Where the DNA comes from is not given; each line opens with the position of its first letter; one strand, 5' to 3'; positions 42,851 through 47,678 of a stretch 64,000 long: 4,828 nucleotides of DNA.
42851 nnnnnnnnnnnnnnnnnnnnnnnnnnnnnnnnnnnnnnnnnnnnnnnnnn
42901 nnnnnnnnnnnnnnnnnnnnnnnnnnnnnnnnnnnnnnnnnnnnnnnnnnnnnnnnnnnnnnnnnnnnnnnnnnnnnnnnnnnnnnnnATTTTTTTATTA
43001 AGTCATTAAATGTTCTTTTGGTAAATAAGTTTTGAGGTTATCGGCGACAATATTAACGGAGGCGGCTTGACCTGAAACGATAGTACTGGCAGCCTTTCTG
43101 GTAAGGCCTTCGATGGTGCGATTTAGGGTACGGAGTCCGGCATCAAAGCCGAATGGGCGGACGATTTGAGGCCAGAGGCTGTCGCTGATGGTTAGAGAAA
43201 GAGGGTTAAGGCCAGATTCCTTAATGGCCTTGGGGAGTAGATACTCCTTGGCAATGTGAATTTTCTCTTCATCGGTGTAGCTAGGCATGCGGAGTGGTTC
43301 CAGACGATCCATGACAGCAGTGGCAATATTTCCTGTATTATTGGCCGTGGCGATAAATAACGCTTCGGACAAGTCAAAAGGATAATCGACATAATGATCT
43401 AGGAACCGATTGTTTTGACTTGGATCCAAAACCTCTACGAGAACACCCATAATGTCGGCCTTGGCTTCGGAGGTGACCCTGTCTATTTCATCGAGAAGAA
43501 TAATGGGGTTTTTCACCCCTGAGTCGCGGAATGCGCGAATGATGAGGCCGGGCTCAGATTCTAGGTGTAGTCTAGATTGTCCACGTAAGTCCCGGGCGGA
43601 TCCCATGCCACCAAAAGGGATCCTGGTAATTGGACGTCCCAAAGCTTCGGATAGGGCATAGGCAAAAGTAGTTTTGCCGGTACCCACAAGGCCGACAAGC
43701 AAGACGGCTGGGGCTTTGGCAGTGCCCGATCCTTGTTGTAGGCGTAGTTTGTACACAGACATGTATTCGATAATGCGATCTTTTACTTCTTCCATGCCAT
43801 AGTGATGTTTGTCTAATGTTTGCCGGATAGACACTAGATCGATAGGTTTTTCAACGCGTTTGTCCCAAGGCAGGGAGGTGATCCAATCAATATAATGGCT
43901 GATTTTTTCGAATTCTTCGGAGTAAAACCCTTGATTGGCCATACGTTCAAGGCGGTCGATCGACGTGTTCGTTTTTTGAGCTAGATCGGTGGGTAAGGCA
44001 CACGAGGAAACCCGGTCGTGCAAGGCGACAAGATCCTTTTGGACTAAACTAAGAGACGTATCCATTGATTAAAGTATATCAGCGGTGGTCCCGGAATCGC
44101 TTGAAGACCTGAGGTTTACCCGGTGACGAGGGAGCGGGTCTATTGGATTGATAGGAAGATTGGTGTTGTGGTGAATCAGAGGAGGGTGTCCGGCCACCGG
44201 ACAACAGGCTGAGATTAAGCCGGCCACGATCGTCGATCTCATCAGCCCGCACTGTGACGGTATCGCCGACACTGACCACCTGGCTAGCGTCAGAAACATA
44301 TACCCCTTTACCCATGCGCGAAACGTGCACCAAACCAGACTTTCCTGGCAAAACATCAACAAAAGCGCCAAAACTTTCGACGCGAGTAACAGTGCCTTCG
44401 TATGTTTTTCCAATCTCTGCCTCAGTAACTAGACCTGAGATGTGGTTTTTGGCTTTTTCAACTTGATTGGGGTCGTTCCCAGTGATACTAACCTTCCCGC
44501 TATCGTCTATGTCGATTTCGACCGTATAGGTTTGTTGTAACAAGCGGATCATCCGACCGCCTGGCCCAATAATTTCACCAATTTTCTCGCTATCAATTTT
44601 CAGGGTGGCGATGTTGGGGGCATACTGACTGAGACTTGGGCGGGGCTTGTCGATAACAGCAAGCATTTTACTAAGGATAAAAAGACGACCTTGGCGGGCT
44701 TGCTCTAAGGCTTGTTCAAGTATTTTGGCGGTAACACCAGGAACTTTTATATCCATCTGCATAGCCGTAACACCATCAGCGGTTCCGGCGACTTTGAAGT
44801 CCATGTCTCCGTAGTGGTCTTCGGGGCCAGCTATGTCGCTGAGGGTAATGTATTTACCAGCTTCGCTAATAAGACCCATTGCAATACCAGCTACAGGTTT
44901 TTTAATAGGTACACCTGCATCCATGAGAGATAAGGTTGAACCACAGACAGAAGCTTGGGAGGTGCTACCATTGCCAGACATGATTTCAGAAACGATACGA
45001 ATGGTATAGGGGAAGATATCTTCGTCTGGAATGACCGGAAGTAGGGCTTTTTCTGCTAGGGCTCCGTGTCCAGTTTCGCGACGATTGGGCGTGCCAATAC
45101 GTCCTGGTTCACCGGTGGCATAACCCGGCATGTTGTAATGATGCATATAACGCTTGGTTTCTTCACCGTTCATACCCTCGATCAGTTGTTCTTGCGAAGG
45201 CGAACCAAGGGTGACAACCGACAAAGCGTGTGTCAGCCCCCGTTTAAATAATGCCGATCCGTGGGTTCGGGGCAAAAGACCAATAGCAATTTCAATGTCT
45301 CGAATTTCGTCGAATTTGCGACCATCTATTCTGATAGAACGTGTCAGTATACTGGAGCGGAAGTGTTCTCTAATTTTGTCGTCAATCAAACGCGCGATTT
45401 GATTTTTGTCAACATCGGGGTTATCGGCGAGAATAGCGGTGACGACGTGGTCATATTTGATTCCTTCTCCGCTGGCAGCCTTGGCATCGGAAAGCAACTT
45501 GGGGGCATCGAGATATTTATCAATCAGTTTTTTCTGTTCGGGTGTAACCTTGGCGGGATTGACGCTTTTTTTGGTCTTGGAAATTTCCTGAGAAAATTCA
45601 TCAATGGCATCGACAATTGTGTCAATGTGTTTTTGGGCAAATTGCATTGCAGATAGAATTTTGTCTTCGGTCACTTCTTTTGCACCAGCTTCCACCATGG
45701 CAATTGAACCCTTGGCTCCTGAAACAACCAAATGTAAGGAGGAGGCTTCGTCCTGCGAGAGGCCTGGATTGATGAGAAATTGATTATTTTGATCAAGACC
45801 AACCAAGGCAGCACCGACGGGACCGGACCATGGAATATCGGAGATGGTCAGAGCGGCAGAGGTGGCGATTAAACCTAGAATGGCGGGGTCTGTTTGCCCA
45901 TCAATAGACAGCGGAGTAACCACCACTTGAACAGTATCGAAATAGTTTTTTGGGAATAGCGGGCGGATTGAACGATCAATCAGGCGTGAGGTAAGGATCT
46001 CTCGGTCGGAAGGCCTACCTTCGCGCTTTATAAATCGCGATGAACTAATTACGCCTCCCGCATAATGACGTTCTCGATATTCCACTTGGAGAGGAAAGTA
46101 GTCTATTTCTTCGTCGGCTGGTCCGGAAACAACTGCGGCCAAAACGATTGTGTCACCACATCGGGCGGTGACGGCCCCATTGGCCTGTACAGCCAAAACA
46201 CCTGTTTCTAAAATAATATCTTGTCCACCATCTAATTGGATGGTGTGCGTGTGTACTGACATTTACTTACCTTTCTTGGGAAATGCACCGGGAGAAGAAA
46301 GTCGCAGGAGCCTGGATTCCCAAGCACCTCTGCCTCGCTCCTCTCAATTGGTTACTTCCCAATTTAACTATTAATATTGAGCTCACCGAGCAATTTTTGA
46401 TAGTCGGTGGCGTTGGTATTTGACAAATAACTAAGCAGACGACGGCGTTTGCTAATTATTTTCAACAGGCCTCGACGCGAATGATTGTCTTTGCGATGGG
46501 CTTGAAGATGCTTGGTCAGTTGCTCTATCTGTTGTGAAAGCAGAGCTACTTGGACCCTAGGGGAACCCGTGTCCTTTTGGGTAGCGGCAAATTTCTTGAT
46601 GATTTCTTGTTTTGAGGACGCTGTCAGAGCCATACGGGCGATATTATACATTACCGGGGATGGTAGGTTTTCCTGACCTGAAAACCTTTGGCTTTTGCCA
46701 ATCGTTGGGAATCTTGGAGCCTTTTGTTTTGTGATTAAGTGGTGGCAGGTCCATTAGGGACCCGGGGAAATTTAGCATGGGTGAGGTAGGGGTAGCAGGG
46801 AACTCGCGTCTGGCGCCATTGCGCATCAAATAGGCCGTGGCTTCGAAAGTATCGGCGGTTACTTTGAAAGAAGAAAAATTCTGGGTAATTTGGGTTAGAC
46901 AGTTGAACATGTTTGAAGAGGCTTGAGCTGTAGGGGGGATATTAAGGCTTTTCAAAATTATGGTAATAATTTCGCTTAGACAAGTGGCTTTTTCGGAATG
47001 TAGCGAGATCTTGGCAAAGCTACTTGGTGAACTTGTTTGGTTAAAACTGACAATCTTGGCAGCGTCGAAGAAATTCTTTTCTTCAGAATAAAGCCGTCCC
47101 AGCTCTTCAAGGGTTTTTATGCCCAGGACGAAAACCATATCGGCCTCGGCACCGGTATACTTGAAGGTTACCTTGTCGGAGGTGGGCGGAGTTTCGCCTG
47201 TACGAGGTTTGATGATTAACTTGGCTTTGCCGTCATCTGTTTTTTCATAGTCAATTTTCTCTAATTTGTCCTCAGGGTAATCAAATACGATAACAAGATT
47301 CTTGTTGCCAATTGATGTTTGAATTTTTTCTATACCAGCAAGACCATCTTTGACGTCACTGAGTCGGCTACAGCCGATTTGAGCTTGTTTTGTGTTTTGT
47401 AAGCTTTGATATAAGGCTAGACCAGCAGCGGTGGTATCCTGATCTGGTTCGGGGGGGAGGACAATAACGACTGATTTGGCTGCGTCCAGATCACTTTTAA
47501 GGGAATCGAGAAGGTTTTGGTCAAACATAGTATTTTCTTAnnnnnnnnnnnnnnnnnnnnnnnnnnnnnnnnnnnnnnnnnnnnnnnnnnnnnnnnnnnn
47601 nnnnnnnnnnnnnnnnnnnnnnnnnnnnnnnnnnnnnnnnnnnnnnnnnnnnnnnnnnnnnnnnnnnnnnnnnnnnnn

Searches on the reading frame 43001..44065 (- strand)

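Call 47: search_protein_families(library=pfam, proteins=[window:43001-44065:-], max_evalue=0.001)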
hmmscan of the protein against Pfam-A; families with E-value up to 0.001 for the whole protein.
window:43001-44065:- (355 aa): 6 families
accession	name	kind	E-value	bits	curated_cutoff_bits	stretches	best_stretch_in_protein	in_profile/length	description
PF00004.35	AAA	-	9.9e-16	58.8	21.2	1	121-256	1-124/131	ATPase family associated with various cellular activities (AAA)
PF07728.20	AAA_5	-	1.1e-09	38.8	22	1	121-245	2-125/139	AAA domain (dynein-related subfamily)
PF22667.2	Lon_lid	-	1.5e-08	34.6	27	1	282-333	1-52/57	Lon protease AAA+ ATPase lid domain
PF07724.20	AAA_2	-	0.00015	22.3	27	1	123-246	8-128/166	AAA domain (Cdc48 subfamily)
PF07726.17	AAA_3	-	0.00023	21.5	27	1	121-211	2-88/131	ATPase family associated with various cellular activities (AAA)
PF13401.12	AAA_22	-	0.00029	21.6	27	0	119-205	6-100/130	AAA domain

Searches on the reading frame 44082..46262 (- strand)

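Call 47: search_protein_families(library=pfam, proteins=[window:44082-46262:-], max_evalue=0.001)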
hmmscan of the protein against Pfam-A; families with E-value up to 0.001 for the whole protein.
window:44082-46262:- (727 aa): 4 families
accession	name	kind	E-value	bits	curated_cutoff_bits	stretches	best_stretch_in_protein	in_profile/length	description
PF01138.27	RNase_PH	-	4.1e-55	186.2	25.5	2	14-144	3-130/130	3' exoribonuclease family, domain 1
PF03725.20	RNase_PH_C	-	3.1e-17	62.7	20.8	2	148-211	2-66/67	3' exoribonuclease family, domain 2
PF00575.29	S1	-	4.7e-14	53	22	1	615-685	2-72/74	S1 RNA binding domain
PF00013.35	KH_1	-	2.7e-13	49.9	21.5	1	553-609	3-65/66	KH domain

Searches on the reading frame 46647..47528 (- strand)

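Call 47: search_protein_families(library=pfam, proteins=[window:46647-47528:-], max_evalue=0.001)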
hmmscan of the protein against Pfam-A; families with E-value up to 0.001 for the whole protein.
window:46647-47528:- (294 aa): 0 families

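Call 87: search_protein_families(library=pfam, proteins=[window:46647-47528:-], max_evalue=1)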
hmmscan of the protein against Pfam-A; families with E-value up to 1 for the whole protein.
window:46647-47528:- (294 aa): 1 family
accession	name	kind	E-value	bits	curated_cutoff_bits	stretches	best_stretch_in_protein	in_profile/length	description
PF01368.27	DHH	-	0.024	15.3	28.1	1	20-104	2-67/125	DHH family, N-terminal domain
